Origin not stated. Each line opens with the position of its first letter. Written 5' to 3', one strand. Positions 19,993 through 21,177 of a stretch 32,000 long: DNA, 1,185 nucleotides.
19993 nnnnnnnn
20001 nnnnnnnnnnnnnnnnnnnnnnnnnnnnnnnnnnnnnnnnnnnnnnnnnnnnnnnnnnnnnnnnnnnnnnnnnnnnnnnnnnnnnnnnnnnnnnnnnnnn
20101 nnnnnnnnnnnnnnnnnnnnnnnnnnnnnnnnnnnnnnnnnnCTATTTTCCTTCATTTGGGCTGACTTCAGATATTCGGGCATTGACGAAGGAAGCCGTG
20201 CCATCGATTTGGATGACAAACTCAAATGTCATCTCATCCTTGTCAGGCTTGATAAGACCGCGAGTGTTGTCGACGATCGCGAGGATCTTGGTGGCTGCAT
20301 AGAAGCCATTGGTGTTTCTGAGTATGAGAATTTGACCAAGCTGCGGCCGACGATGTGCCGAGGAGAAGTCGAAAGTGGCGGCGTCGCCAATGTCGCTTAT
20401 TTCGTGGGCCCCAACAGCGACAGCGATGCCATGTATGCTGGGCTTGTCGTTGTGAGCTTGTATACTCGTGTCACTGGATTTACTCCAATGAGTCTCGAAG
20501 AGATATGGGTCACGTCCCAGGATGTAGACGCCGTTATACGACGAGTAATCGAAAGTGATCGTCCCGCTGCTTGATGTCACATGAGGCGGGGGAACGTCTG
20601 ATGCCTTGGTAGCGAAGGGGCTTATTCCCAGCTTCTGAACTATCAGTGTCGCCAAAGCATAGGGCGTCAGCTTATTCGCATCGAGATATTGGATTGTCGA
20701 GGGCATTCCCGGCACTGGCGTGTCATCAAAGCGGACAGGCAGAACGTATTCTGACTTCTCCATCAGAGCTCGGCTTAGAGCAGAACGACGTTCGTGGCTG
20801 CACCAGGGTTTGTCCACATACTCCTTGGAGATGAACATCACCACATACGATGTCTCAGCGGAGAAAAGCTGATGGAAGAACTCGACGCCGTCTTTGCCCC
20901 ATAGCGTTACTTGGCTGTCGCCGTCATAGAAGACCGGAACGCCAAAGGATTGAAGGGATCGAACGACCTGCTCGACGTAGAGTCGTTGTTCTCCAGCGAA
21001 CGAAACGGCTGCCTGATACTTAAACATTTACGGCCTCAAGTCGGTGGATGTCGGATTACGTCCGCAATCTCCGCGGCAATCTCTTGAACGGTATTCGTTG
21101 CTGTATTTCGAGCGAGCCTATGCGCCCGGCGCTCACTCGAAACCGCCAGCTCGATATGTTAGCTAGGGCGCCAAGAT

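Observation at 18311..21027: TIR / PP2C phosphatase / TniQ-like zinc-ribbon operon: a gene combination I cannot assign to any described defence system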

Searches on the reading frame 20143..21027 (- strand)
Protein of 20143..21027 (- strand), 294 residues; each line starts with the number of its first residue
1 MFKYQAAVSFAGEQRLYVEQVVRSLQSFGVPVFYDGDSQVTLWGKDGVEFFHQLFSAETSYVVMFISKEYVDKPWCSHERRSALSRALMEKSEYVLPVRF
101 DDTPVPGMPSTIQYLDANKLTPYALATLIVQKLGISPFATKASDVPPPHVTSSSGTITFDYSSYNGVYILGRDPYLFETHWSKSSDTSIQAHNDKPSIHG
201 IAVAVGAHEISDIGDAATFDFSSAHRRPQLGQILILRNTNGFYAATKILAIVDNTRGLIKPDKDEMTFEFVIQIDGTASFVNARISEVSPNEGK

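Call 3: search_protein_families(library=pfam, proteins=[window:20143-21027:-], max_evalue=0.01)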
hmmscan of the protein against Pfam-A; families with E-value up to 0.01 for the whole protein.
window:20143-21027:- (294 aa): 2 families
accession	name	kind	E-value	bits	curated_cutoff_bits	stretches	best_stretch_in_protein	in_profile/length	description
PF13676.11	TIR_2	-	3.9e-15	56.9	28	1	8-120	3-111/122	TIR domain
PF01582.25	TIR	-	0.0013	19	21.3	1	61-102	58-98/179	TIR domain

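Call 4: search_protein_families(library=padloc, proteins=[window:20143-21027:-], max_evalue=0.01)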
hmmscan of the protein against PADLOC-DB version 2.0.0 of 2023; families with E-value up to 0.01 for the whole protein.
window:20143-21027:- (294 aa): 2 families
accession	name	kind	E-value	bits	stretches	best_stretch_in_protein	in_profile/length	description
PDLC05062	PDC-S66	-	5.6e-07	27.3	1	4-98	149-240/282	-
PDLC00417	ThsB1|ThsB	-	8.2e-05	20.2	1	4-99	167-260/303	TIR-like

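Call 43: search_solved_structures(query=A3, max_evalue=0.1)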
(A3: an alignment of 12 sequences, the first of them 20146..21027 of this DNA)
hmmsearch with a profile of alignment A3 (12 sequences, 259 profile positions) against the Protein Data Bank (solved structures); distinct sequences matched with E-value up to 0.1: 1.
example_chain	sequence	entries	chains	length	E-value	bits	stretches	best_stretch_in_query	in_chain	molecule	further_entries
4uc4_A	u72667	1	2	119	0.038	16.6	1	196-225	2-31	Lysine-specific demethylase 4B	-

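Call 48: predict_structure(alignment_id=A3)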
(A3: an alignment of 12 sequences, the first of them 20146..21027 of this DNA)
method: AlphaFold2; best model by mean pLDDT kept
length: 294 residues; sequences in the alignment: 12
mean_pLDDT: 74.5   pTM: 0.53
mean pLDDT of the five models: 74.5, 73.1, 72.9, 71.3, 65.6
residues with pLDDT >= 90: 89; 70-90: 89; 50-70: 75; < 50: 41
segments of 3 or more residues with pLDDT < 50: 36-57, 90-92, 139-141, 257-260, 289-294
pLDDT, mean of each block of 10 residues (from residue 1): 62 71 73 51 38 50 69 61 55 64 68 77 82 65 65 89 84 90 88 91 95 96 93 96 96 63 82 95 67 32
secondary structure, 60 per line:
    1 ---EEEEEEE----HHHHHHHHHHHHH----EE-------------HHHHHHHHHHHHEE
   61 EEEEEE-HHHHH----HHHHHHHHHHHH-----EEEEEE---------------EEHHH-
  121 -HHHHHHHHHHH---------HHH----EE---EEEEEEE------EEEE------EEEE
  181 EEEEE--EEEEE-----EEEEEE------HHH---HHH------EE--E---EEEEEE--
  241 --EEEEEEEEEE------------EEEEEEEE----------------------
elements in order: E4-10 H15-27 H47-58 E59-66 H68-72 H77-88 E94-99 H122-132 E154-160 E167-170 E177-185 E188-192 E198-203 E233-238 E243-252 E265-272

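Call 52: fold_search(model_id=the predicted structure, library=pdb)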
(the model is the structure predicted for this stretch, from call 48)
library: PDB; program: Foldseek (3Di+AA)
matches with E <= 10: 1044; with E <= 0.001: 34
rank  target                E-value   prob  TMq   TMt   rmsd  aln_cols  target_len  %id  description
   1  7uxu_A                7.8e-06  1.00  0.35  0.69   4.6       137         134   20  CryoEM structure of the TIR domain from AbTir in complex with 3AD (released 2022-09-07)
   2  7rx1_A                8.5e-05  1.00  0.27  0.42  10.5       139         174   15  Crystal structure of the TIR domain from the grapevine disease resistance protein RUN1 (released 2021-10-13)
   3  8qlo_A                1.0e-04  1.00  0.33  0.23  21.2       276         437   10  CryoEM structure of the apo SPARTA (BabAgo/TIR-APAZ) complex (released 2024-01-31)
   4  8isy_B                1.0e-04  1.00  0.35  0.24  21.8       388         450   10  Cryo-EM structure of free-state Crt-SPARTA (released 2023-10-18)
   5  4lzp_D                1.2e-04  1.00  0.32  0.67   4.2       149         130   17  Structure of the TIR domain of the immunosuppressor BtpA from Brucella (released 2013-11-06)
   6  4lzp_B                1.3e-04  1.00  0.31  0.65   4.5       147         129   18  Structure of the TIR domain of the immunosuppressor BtpA from Brucella (released 2013-11-06)
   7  8qlp_M                1.8e-04  0.99  0.35  0.26  22.8       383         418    9  CryoEM structure of the RNA/DNA bound SPARTA (BabAgo/TIR-APAZ) tetrameric complex (released 2024-01-31)
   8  7uxr_A                2.3e-04  1.00  0.36  0.69   3.6       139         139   19  Crystal structure of the BtTir TIR domain (released 2022-09-07)
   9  8j9p_B                2.3e-04  0.98  0.33  0.24  25.0       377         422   11  SPARTA dimer bound with guide-target (released 2024-03-06)
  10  3h16_D                2.4e-04  1.00  0.34  0.71   3.6       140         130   15  Crystal structure of a bacteria TIR domain, PdTIR from Paracoccus denitrificans (released 2009-06-16)
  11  7s2z_B                2.4e-04  1.00  0.27  0.41  10.3       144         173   14  Crystal structure of the E100A mutant TIR domain from the grapevine disease resistance protein RUN1 bound to NAD (released 2021-10-13)
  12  3h16_B                2.6e-04  1.00  0.36  0.72   3.3       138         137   14  Crystal structure of a bacteria TIR domain, PdTIR from Paracoccus denitrificans (released 2009-06-16)
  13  4c7m_B                2.6e-04  1.00  0.33  0.67   3.7       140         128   16  The crystal structure of TcpB or BtpA TIR domain (released 2013-12-04)
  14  7rts                  2.9e-04  1.00  0.33  0.53   4.7       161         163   12  Crystal structure of the TIR domain from the grapevine disease resistance protein RUN1 without the AE interface (released 2021-10-13)
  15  8spo_I                3.3e-04  0.97  0.33  0.27  24.9       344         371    9  Tetramerized activation of MapSPARTA bound with NAD+ (released 2023-08-23)
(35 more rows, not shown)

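Call 66: search_protein_families(library=ncbifam, proteins=[window:20143-21027:-], max_evalue=0.01)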
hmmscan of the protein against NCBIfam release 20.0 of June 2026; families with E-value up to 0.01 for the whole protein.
window:20143-21027:- (294 aa): 1 family
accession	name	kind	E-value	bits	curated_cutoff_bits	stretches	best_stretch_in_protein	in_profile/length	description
NF042941.1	Retron_TIR_antiphage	equivalog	5e-08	32.2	600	1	4-100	340-433/464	TIR domain-containing anti-phage reverse transcriptase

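Call 70: fold_search(model_id=the predicted structure, library=viral)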
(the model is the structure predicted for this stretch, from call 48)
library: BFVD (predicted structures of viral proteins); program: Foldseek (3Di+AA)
matches with E <= 10: 1075; with E <= 0.001: 0
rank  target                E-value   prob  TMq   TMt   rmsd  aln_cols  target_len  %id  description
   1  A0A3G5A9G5            2.8e-03  0.41  0.18  0.17  15.7       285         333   11  GTP binding translation elongation factor [Hyperionvirus sp.]
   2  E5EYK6                4.5e-03  0.99  0.25  0.33   7.2       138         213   14  (no name in the UniProt tables at hand)
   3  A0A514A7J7            4.5e-03  0.84  0.22  0.26  12.7       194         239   12  (no name in the UniProt tables at hand)
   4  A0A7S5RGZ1            7.0e-03  0.14  0.12  0.16  14.9       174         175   14  (no name in the UniProt tables at hand)
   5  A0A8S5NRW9            7.9e-03  0.13  0.09  0.08  17.6       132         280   10  Uncharacterized protein [Siphoviridae sp. ct2zh4]
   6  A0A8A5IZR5            1.1e-02  0.99  0.29  0.21   5.9       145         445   12  (no name in the UniProt tables at hand)
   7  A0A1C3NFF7            1.3e-02  0.08  0.09  0.14  17.9       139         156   12  (no name in the UniProt tables at hand)
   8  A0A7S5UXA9            1.3e-02  0.08  0.08  0.12  18.2       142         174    9  (no name in the UniProt tables at hand)
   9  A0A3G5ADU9            1.4e-02  0.96  0.27  0.20   7.2       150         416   11  Uncharacterized protein [Satyrvirus sp.]
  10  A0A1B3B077            2.2e-02  0.97  0.28  0.46   6.2       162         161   15  Deoxyuridine triphosphatase [Gordonia phage Ghobes]
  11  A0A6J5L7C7            2.2e-02  0.35  0.20  0.11  16.6       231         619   11  Replicative DNA helicase [uncultured Caudovirales phage]
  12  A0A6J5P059            2.4e-02  0.05  0.09  0.11  19.5       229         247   13  Virion structural protein [uncultured Caudovirales phage]
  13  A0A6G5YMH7            2.8e-02  0.47  0.22  0.19  14.9       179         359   10  (no name in the UniProt tables at hand)
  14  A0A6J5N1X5            3.0e-02  0.15  0.11  0.15  12.4       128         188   11  Uncharacterized protein [uncultured Caudovirales phage]
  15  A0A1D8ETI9            3.0e-02  0.11  0.09  0.13  17.4       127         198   11  Major tail protein [Propionibacterium phage B3]
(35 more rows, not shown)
